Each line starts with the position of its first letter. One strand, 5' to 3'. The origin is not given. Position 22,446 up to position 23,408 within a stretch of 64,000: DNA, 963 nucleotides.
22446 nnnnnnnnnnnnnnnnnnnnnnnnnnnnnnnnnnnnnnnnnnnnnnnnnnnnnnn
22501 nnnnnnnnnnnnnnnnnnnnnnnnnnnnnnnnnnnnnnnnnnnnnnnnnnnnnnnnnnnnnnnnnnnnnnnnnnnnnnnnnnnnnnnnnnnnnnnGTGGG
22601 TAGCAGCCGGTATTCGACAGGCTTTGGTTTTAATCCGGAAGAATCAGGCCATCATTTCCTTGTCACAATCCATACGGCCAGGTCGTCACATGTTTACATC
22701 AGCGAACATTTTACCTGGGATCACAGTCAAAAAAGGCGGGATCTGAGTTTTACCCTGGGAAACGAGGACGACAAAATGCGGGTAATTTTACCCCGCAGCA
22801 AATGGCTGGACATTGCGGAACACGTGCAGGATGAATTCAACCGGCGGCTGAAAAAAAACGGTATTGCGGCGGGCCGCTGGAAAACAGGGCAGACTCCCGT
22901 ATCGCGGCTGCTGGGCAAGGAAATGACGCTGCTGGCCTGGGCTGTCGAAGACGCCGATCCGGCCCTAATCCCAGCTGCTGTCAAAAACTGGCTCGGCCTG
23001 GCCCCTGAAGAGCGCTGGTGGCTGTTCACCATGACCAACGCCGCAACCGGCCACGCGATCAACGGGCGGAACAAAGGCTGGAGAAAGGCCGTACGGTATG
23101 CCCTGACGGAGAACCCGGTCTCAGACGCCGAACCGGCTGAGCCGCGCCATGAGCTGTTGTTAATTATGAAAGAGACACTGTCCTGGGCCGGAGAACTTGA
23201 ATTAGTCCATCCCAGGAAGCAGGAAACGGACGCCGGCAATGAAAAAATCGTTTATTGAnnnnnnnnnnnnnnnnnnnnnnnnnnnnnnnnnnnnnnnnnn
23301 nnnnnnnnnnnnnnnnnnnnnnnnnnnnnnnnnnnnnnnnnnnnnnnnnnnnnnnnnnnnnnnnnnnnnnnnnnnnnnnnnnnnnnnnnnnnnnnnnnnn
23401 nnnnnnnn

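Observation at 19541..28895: Four-gene DUF499 - DUF3780 - DUF1156 methyltransferase - PLD/SNF2 helicase defence module (BREX/DISARM-related, no PglZ)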

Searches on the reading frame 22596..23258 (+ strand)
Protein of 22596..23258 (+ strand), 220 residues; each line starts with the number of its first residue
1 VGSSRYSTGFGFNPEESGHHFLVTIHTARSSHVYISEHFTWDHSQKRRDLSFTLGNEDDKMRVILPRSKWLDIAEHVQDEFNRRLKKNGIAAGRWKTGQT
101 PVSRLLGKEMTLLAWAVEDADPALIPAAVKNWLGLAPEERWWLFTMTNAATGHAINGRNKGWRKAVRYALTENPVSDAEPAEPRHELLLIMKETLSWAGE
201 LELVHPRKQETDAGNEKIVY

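Call 3: search_protein_families(library=pfam, proteins=[window:22596-23258:+], max_evalue=0.01)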
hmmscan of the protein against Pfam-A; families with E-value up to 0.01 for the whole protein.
window:22596-23258:+ (220 aa): 1 family
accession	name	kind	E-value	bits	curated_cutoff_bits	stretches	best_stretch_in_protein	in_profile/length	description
PF12635.12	DUF3780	-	6.5e-51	173.1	27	1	7-181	4-169/184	Protein of unknown function (DUF3780)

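Call 4: search_protein_families(library=padloc, proteins=[window:22596-23258:+], max_evalue=0.001)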
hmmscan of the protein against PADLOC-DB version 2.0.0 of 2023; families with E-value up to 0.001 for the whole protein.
window:22596-23258:+ (220 aa): 2 families
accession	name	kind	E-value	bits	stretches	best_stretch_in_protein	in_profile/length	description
PDLC02191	DUF3780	-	9.5e-49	163.6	1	7-173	4-161/196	-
PDLC02190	DUF3780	-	2e-41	140.4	1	7-172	16-172/361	-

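Call 17: find_related_loci(query=window:22596-23258:+, collection=genome_contigs, flank=10000)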
Query window:22596-23258:+ (220 aa) in genome_contigs; peptide patterns used: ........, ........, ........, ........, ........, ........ (x = any residue, [..] = any of these).
600 stretches matched a pattern (row limit reached: there are more); 559 encode a relative of the query (tblastn E <= 1e-3); the best 80 are kept; 80 distinct loci.
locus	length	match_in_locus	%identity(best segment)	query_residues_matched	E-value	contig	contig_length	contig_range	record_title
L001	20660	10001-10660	95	1-220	2e-142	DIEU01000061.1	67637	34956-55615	MAG TPA_asm: Firmicutes bacterium UBA5766 UBA5766_contig_3237, whole genome shotgun sequence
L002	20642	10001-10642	81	7-220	4e-120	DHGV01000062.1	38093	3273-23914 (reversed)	MAG TPA_asm: Pelotomaculum sp. UBA4789 UBA4789_contig_488, whole genome shotgun sequence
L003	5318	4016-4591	67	7-198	8e-86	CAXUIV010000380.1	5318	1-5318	MAG TPA_asm: uncultured bacterium isolate public_SRR14722086_metawrap_bin.3 genome assembly, contig: public_SRR14722086_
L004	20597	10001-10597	66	1-197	9e-86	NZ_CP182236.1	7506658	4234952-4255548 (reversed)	Egbenema sp. FJBBOT/2019 chromosome, complete genome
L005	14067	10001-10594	65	1-197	4e-84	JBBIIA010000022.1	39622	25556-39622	MAG: Deltaproteobacteria bacterium isolate BR2F70218_bin_127 NODE_477_length_39622_cov_8.255314, whole genome shotgun se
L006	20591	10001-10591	66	7-198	5e-83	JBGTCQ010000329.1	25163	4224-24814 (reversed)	MAG: Chroococcidiopsidaceae cyanobacterium isolate JTS-RE123 k141_4688224, whole genome shotgun sequence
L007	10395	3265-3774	72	9-178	4e-83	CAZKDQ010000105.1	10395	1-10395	MAG TPA_asm: uncultured Rhodothermales bacterium isolate SRP220891_co3_377 genome assembly, contig: NODE_10323_length_10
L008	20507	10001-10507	73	9-177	3e-83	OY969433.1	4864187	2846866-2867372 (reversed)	MAG: uncultured Chloroflexia bacterium isolate MFD00008.bin.1.123 genome assembly, chromosome: 1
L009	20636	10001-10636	60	1-210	9e-82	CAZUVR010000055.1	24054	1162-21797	MAG TPA_asm: uncultured bacterium isolate SRP242652_co2_142 genome assembly, contig: NODE_2375_length_24054_cov_101.8153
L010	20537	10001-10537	70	4-180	3e-81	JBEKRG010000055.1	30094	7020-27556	MAG: Terracidiphilus sp. isolate SPRUCE 505 SPRUCE_505_55, whole genome shotgun sequence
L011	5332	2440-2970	66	1-177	8e-80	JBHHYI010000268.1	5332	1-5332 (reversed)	MAG: bacterium isolate Maj_2_bin.63 NODE_9316_length_5332_cov_25.948645, whole genome shotgun sequence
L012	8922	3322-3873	62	9-193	7e-79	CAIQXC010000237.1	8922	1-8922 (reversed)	MAG: Akkermansiaceae bacterium isolate Ki1-2-2m_bin-203 genome assembly, contig: bin-203:237/952, whole genome shotgun s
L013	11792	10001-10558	62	7-193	9e-79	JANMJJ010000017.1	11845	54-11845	MAG: Akkermansiaceae bacterium isolate OTE_64_metabat_448 OTE_64_k141_1459474, whole genome shotgun sequence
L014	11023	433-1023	63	7-198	4e-79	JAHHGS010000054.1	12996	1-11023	MAG: Aphanocapsa sp. GSE-SYN-MK-11-07L scaffold_149_c1, whole genome shotgun sequence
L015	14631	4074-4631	63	7-193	3e-78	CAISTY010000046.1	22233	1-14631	MAG: Akkermansiaceae bacterium isolate Loclat_bin-20621 genome assembly, contig: bin-20621:046/309, whole genome shotgun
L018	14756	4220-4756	66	9-187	1e-77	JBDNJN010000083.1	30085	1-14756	MAG: Pseudanabaena sp. isolate metabat2.78.ELB k141_361213, whole genome shotgun sequence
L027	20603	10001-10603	58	9-216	1e-76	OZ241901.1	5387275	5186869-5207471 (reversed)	MAG: Gammaproteobacteria bacterium isolate 65898e9d-28f9-48af-9959-824c109e8cbf genome assembly, chromosome: 1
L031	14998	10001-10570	61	3-193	2e-76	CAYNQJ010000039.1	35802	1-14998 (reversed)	MAG TPA_asm: uncultured Luteolibacter sp. isolate SRP319275_co3_133 genome assembly, contig: NODE_1410_length_35802_cov_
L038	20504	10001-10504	67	9-176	1e-75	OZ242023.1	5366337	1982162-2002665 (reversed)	MAG: Gammaproteobacteria bacterium isolate bb6fca1c-7aa0-4b6b-ab67-8beeb69306b8 genome assembly, chromosome: 1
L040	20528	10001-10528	65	1-176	6e-75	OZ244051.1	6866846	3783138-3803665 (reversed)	MAG: Vicinamibacterales bacterium isolate 8ba7f8d7-3fc5-437a-86da-c0f89745c60d genome assembly, chromosome: 1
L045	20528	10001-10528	64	1-176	6e-73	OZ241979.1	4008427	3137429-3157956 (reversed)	MAG: uncultured Candidatus Binatia bacterium isolate 9577865d-1fdf-407d-8016-5da360aaf3ec genome assembly, chromosome: 1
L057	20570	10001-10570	61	7-198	1e-70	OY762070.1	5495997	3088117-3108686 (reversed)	MAG: Pseudomonadales bacterium isolate ac928a3f-4c2e-4f54-a756-792d58c1f79c genome assembly, chromosome: 1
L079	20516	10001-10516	55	1-178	7e-62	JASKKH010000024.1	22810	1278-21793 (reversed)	MAG: Clostridia bacterium isolate DJKA51_ANT-F21_bin.18 scaffold_306, whole genome shotgun sequence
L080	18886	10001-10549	53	1-189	1e-61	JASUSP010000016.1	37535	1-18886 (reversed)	MAG: Tepidanaerobacteraceae bacterium isolate DJKA97_NP-J24_bin.14 scaffold_289, whole genome shotgun sequence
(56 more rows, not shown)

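Call 21: find_encoding_contigs(protein=window:22596-23258:+, flank=3000, max_places=4)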
Protein window:22596-23258:+ (220 aa): 7 contigs read that carry it; 3 places shown.
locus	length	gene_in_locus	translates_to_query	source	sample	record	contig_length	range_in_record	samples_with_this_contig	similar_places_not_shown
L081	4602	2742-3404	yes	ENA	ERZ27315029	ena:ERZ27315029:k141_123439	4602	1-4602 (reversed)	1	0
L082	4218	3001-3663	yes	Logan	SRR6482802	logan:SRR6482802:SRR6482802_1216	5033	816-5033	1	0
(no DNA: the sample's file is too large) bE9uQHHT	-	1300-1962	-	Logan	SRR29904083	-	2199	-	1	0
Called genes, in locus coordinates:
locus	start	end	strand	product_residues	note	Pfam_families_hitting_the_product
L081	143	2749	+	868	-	PF04465:DUF499, PF13290:CHB_HEX_C_1, PF13287:Fn3_assoc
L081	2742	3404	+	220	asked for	PF12635:DUF3780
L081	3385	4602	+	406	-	?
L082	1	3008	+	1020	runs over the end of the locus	PF04465:DUF499, PF13290:CHB_HEX_C_1, PF13287:Fn3_assoc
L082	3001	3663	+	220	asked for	PF12635:DUF3780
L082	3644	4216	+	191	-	?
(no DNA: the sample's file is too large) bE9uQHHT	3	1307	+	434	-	?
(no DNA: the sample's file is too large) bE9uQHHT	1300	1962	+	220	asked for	PF12635:DUF3780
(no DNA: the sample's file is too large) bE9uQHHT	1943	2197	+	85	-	?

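Call 23: search_protein_families(library=ncbifam, proteins=[window:22596-23258:+], max_evalue=0.001)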
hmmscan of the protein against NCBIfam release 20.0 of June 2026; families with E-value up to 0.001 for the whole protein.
window:22596-23258:+ (220 aa): 1 family
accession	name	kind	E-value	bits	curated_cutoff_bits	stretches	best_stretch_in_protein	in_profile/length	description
NF042961.1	DUF3780_antiphage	equivalog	5.2e-51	173.1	200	1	8-178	2-162/184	anti-phage-associated DUF3780 domain-containing protein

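Call 34: search_solved_structures(query=window:22596-23258:+, max_evalue=0.01, show_alignments=1)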
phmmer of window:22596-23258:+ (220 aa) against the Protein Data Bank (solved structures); distinct sequences matched with E-value up to 0.01: 0.

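Call 45: search_dna_similar(query=window:22596-23258:+, collection=plasmids, mode=protein, max_rows=15)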
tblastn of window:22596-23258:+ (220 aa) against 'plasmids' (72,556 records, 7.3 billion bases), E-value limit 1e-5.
Records with a match: 21; places in all: 21; records where one place covers at least 80% of the query: 3.
Best place of each record, by identity: <60% 21.
By first word of the organism name: Acinetobacter 7; Deinococcus 2; Desulfosarcina 1; Methylocystis 1; Thermomicrobium 1; Candidatus 1; Pseudomonas 1; Stutzerimonas 1; Halomonas 1; Mesorhizobium 1; and 4 more.
By predicted mobility (MOB-suite, as given by PLSDB): non-mobilizable 12; conjugative 8; mobilizable 1.
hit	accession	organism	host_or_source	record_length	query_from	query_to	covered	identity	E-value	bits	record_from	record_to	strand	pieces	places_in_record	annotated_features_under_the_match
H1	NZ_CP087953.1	Desulfosarcina sp. BuS5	-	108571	9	177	77%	59.9%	5e-63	218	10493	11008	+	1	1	DUF3780 domain-containing protein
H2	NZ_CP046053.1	Methylocystis heyeri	cell culture,Sphagnum peat bog lake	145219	3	184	83%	45.6%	1e-34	136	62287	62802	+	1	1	anti-phage-associated DUF3780 domain-containing protein | anti-phage-associated DUF499 domain-containing protein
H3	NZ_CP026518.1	Deinococcus sp. NW-56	whole organism,water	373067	17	185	77%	46.2%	2e-39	150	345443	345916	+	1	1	DUF3780 domain-containing protein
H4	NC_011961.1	Thermomicrobium roseum DSM 5159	-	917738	10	192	83%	42.6%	1e-37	145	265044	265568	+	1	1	DUF3780 domain-containing protein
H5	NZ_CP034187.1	Deinococcus psychrotolerans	whole organism,R2A medium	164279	36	185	68%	51.6%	1e-38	148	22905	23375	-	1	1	DUF3780 domain-containing protein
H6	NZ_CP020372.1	Candidatus Thiodictyon syntrophicum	meromictic lake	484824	7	177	78%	43.9%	2e-34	135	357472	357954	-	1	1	anti-phage-associated DUF3780 domain-containing protein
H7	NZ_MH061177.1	Pseudomonas fluorescens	-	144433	5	170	75%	44.7%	3e-35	139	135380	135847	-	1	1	anti-phage-associated DUF3780 domain-containing protein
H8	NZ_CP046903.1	Stutzerimonas stutzeri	cell culture,particulate matter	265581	5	170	75%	44.1%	1e-34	137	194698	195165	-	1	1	anti-phage-associated DUF3780 domain-containing protein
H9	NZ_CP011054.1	Halomonas sp. KO116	Nile Delta Mediterranean Sea surface ...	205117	5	172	76%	42.0%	5e-31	126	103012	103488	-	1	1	anti-phage-associated DUF3780 domain-containing protein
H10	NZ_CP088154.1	Mesorhizobium mediterraneum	Cicer arietinum L.,cell culture,radical ...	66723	3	172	77%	40.9%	2e-29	122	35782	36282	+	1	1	DUF3780 domain-containing protein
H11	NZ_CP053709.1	Lichenicola cladoniae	Cladonia borealis,cell culture,lichen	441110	19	176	72%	44.0%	4e-35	138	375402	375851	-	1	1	DUF3780 domain-containing protein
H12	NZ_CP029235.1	Sinorhizobium fredii CCBAU 45436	Glycine max,cell culture,plant root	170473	3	196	88%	35.0%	4e-27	115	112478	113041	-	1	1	DUF3780 domain-containing protein | anti-phage-associated DUF1156 domain-containing protein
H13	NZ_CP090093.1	Rhizobium leguminosarum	Galega,Cell culture,Plant nodule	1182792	3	173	78%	37.2%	5e-26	112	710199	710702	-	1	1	record has no annotation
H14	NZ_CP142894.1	Acinetobacter baumannii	Homo sapiens,Cell culture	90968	10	173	75%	38.4%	2e-26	113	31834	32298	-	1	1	anti-phage-associated DUF3780 domain-containing protein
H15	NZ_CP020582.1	Acinetobacter baumannii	Homo sapiens,sputum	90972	10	173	75%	38.4%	2e-26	113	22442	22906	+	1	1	anti-phage-associated DUF3780 domain-containing protein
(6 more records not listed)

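Call 46: get_annotated_region(hit=H7, flank=8000)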
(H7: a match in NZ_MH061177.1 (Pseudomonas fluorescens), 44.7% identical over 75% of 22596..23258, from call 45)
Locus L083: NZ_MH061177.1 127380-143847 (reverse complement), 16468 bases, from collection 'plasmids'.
description: Pseudomonas fluorescens strain P69 plasmid pG69, complete sequence
organism: Pseudomonas fluorescens (NCBI taxid 294)
taxonomy: Bacteria; Pseudomonadota; Gammaproteobacteria; Pseudomonadales; Pseudomonadaceae; Pseudomonas; Pseudomonas fluorescens
host: -; source: -; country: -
typing (MOB-suite, as given by PLSDB): conjugative; replicon rep_cluster_1269; relaxase MOBP; mating-pair formation MPF_I
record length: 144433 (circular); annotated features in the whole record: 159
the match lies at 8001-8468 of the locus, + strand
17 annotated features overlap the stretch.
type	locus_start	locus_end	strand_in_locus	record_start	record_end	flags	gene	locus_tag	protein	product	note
CDS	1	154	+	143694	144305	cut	-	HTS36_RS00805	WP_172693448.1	hypothetical protein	-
CDS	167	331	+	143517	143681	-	-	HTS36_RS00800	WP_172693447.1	hypothetical protein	-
CDS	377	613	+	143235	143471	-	-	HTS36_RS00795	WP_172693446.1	hypothetical protein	-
CDS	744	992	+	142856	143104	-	-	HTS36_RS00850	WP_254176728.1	antirestriction protein ArdR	-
CDS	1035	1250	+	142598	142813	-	-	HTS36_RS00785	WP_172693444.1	hypothetical protein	-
CDS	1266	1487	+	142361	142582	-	-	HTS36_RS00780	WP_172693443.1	hypothetical protein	-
CDS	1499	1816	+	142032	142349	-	-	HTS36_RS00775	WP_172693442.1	hypothetical protein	-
CDS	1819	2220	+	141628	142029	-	-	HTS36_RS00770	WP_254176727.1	hypothetical protein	-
CDS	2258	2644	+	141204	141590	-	-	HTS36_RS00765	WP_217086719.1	hypothetical protein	-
CDS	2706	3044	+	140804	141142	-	-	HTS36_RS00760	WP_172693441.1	hypothetical protein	-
CDS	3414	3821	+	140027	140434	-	-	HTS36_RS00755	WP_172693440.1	helix-turn-helix domain-containing protein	-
CDS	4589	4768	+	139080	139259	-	-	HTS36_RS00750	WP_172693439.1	hypothetical protein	-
CDS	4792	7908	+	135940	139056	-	-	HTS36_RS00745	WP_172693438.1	anti-phage-associated DUF499 domain-containing protein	-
CDS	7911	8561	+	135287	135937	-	-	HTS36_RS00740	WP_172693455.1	anti-phage-associated DUF3780 domain-containing protein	-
CDS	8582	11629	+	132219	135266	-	-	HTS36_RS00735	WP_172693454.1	anti-phage-associated DUF1156 domain-containing protein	-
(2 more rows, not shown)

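Call 47: get_annotated_region(hit=H1, flank=8000)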
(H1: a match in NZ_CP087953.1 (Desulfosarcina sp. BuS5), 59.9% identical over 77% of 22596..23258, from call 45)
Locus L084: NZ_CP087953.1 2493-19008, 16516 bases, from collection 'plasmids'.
description: Desulfosarcina sp. BuS5 plasmid unnamed1, complete sequence
organism: Desulfosarcina sp. BuS5 (NCBI taxid 933262)
taxonomy: Bacteria; Thermodesulfobacteriota; Desulfobacteria; Desulfobacterales; Desulfosarcinaceae; Desulfosarcina; Desulfosarcina sp. BuS5
host: -; source: -; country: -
typing (MOB-suite, as given by PLSDB): non-mobilizable
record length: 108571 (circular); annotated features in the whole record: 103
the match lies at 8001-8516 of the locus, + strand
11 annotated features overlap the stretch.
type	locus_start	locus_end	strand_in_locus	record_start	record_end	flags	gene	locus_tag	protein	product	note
CDS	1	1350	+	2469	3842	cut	ltrA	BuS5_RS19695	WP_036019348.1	group II intron reverse transcriptase/maturase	GO:0000373 - Group II intron splicing [Evidence IEA]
CDS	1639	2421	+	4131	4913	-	-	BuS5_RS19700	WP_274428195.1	nucleotide-binding protein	-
CDS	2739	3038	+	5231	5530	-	-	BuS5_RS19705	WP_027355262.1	hypothetical protein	-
CDS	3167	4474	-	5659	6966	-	-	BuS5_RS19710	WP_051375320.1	IS4 family transposase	-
CDS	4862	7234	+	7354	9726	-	-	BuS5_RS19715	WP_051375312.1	DUF499 domain-containing protein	-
CDS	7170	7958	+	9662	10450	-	-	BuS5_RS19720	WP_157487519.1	FN3 associated domain-containing protein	-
CDS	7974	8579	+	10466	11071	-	-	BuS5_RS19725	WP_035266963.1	DUF3780 domain-containing protein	-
CDS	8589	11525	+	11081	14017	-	-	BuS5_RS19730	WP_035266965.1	anti-phage-associated DUF1156 domain-containing protein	GO:0051607 - defense response to virus [Evidence IEA]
CDS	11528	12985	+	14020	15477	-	-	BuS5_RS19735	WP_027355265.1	ATP-binding protein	-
CDS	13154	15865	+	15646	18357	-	-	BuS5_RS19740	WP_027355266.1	phospholipase D-like domain-containing anti-phage protein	GO:0051607 - defense response to virus [Evidence IEA]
CDS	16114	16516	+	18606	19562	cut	-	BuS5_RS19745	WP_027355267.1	toll/interleukin-1 receptor domain-containing protein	GO:0007165 - signal transduction [Evidence IEA]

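Call 56: search_protein_families(library=pfam, proteins=[L002:13557-15233:+, L080:13517-15394:+, L040:14096-17077:+, L057:13782-15959:+, L009:14540-15853:+, L027:10801-13935:+, L038:10599-14090:+, L018:4957-6072:+, L031:11416-13140:+, L045:11657-13843:+], max_evalue=0.001)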
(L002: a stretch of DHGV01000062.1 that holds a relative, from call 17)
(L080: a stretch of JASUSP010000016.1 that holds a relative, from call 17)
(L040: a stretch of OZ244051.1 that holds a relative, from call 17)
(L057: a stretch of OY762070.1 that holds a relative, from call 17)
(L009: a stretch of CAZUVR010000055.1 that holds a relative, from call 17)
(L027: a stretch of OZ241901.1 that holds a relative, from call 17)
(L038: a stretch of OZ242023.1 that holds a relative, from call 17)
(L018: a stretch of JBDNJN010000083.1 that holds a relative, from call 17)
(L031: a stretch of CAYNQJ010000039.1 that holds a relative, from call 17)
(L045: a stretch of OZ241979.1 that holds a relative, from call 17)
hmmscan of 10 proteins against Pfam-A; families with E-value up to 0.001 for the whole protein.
L002:13557-15233:+ (558 aa): 2 families
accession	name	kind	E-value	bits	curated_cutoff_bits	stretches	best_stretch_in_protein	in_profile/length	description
PF03235.19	GmrSD_N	-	6.3e-30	105.2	33.2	1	20-246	8-198/199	GmrSD restriction endonuclease, N-terminal domain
PF07510.16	GmrSD_C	-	5.1e-07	30.1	23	1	418-546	13-134/138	GmrSD restriction endonucleases, C-terminal domain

L080:13517-15394:+ (625 aa): 8 families
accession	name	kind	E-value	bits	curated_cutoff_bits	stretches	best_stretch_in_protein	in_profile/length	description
PF13175.12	AAA_15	-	6.8e-41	141.6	32.1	1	1-381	1-374/374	AAA ATPase domain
PF13304.12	AAA_21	-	1.8e-25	91.1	27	1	25-382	1-304/304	AAA domain, putative AbiEii toxin, Type IV TA system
PF02463.25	SMC_N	-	3.6e-13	49.9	40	1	3-384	2-205/220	RecF/RecN/SMC N terminal domain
PF13476.12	AAA_23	-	1.1e-10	42.9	27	1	5-244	1-189/201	AAA domain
PF11398.14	DUF2813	-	5.5e-09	36.3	21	1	1-66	1-65/372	Protein of unknown function (DUF2813)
PF20469.4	OLD-like_TOPRIM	-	8.8e-09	36.2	23.2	1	425-493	1-67/67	Overcoming lysogenization defect protein-like, TOPRIM domain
PF13514.12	AAA_27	-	1.1e-06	28.9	22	1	1-56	1-60/206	AAA domain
PF13555.12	AAA_29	-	3e-06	27.3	27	1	4-47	2-46/61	P-loop containing region of AAA domain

L040:14096-17077:+ (993 aa): 3 families
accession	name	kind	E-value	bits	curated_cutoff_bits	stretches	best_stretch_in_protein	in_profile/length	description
PF02384.22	N6_Mtase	-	7.5e-14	52.2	20.4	1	291-584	5-253/311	N-6 DNA Methylase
PF07669.17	Eco57I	-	8e-09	36.3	25.3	1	382-530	1-152/171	Eco57I restriction-modification methylase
PF20473.4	MmeI_Mtase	-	5e-06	26.3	27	1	342-495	22-177/259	MmeI, DNA-methyltransferase domain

L057:13782-15959:+ (725 aa): 3 families
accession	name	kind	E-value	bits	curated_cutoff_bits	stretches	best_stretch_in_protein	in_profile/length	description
PF02384.22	N6_Mtase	-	3.9e-12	46.6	20.4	1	325-588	18-242/311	N-6 DNA Methylase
PF07669.17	Eco57I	-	1.4e-09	38.7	25.3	1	397-546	1-153/171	Eco57I restriction-modification methylase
PF20473.4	MmeI_Mtase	-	7.7e-08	32.3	27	1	356-509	20-176/259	MmeI, DNA-methyltransferase domain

L009:14540-15853:+ (437 aa): 3 families
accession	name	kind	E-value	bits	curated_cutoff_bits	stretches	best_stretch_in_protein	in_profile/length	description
PF13304.12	AAA_21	-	1.3e-42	147.4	27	1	51-374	2-303/304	AAA domain, putative AbiEii toxin, Type IV TA system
PF02463.25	SMC_N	-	1.4e-08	34.8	40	1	51-376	27-204/220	RecF/RecN/SMC N terminal domain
PF13476.12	AAA_23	-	0.00021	22.4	27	1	52-149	23-87/201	AAA domain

L027:10801-13935:+ (1044 aa): 5 families
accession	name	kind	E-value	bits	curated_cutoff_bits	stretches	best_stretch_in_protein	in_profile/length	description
PF02384.22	N6_Mtase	-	2.5e-14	53.8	20.4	1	320-574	5-222/311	N-6 DNA Methylase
PF07669.17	Eco57I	-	4.1e-14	53.5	25.3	1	413-564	2-167/171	Eco57I restriction-modification methylase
PF20473.4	MmeI_Mtase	-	1.2e-06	28.4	27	1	368-434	20-85/259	MmeI, DNA-methyltransferase domain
PF01170.24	UPF0020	-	0.00051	20.2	22.3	0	367-428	28-93/197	RMKL-like, methyltransferase domain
PF12950.13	TaqI_C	-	0.00094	19.9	26.5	0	742-825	37-117/118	TaqI-like C-terminal specificity domain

L038:10599-14090:+ (1163 aa): 5 families
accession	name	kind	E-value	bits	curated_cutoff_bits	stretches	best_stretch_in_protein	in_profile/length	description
PF02384.22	N6_Mtase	-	5.5e-13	49.3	20.4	1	367-620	5-221/311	N-6 DNA Methylase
PF07669.17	Eco57I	-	1.6e-11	45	25.3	1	461-611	3-167/171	Eco57I restriction-modification methylase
PF22513.2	FitA-like_RHH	-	1.8e-07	31.4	27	1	1092-1124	4-38/39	Antitoxin FitA-like, ribbon-helix-helix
PF20473.4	MmeI_Mtase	-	1.9e-05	24.4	27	1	416-482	21-86/259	MmeI, DNA-methyltransferase domain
PF12950.13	TaqI_C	-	0.00073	20.2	26.5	0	789-872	37-117/118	TaqI-like C-terminal specificity domain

L018:4957-6072:+ (371 aa): 2 families
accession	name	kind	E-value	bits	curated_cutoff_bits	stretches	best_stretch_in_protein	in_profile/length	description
PF06114.19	Peptidase_M78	-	8.9e-09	35.6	22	1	187-264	16-87/123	IrrE N-terminal-like domain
PF01435.24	Peptidase_M48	-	0.00018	21.8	20.3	1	211-238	60-87/186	Peptidase family M48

L031:11416-13140:+ (574 aa): 2 families
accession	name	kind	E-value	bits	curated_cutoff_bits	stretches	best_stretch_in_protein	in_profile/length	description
PF04326.19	SLFN_AlbA_2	-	2e-16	61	25.3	1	23-144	1-117/118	Schlafen, AlbA_2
PF13749.12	HATPase_c_4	-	3.1e-16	59.6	26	1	314-398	3-89/89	Putative ATP-dependent DNA helicase recG C-terminal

L045:11657-13843:+ (728 aa): 4 families
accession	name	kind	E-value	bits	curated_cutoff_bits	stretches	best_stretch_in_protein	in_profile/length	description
PF02384.22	N6_Mtase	-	4.9e-16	59.4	20.4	1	3-257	5-224/311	N-6 DNA Methylase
PF07669.17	Eco57I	-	7.1e-13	49.4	25.3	1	98-248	3-167/171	Eco57I restriction-modification methylase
PF20473.4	MmeI_Mtase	-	4.9e-06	26.4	27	1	52-118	20-85/259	MmeI, DNA-methyltransferase domain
PF01170.24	UPF0020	-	0.0002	21.5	22.3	0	50-112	27-93/197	RMKL-like, methyltransferase domain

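Call 62: search_protein_families(library=pfam, proteins=[L083:4589-4768:+, L083:4792-7908:+, L083:7911-8561:+, L083:8582-11629:+, L083:11641-14373:+, L079:6461-6823:+], max_evalue=0.01)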
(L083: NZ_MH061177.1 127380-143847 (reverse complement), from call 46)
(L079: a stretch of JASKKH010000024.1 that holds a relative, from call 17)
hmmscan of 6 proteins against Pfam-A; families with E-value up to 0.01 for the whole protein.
L083:4589-4768:+ (59 aa): 0 families

L083:4792-7908:+ (1038 aa): 3 families
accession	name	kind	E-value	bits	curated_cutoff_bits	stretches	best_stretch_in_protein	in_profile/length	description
PF04465.17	DUF499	-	7.8e-17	60.8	23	1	129-376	53-297/1024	Protein of unknown function (DUF499)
PF13287.12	Fn3_assoc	-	4.5e-06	27.1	23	1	855-888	1-36/59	Fn3 associated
PF13290.12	CHB_HEX_C_1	-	1e-05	25.8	22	1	851-897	8-55/67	Chitobiase/beta-hexosaminidase C-terminal domain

L083:7911-8561:+ (216 aa): 1 family
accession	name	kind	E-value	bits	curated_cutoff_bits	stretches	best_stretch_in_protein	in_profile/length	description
PF12635.12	DUF3780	-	4e-80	268.3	27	1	31-211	2-182/184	Protein of unknown function (DUF3780)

L083:8582-11629:+ (1015 aa): 2 families
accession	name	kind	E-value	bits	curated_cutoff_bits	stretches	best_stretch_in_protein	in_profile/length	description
PF06634.17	DUF1156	-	1.6e-20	73.4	24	1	23-84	1-71/73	Protein of unknown function (DUF1156)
PF01170.24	UPF0020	-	0.006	16.7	22.3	0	236-309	32-84/197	RMKL-like, methyltransferase domain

L083:11641-14373:+ (910 aa): 5 families
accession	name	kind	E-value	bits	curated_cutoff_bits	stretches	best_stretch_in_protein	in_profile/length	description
PF00176.29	SNF2-rel_dom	-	2.3e-13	50.4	24.9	1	248-447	18-194/290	SNF2-related domain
PF00271.37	Helicase_C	-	2.4e-13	50.7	23.5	1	699-804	17-110/110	Helicase conserved C-terminal domain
PF13091.12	PLDc_2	-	2.3e-11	44.1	27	1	19-176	2-132/132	PLD-like domain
PF04851.21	ResIII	-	8e-08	32.8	22.5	1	226-415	3-163/164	Type III restriction enzyme, res subunit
PF00270.35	DEAD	-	2.3e-05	24.7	26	1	251-417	18-163/167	DEAD/DEAH box helicase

L079:6461-6823:+ (120 aa): 2 families
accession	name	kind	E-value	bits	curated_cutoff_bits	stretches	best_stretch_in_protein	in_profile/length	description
PF21983.2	NikA-like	-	1.9e-05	25.2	27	1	57-93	2-38/72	Mobilization protein NikA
PF19807.5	DUF6290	-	2.4e-05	24.9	27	1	61-93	3-35/72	Family of unknown function (DUF6290)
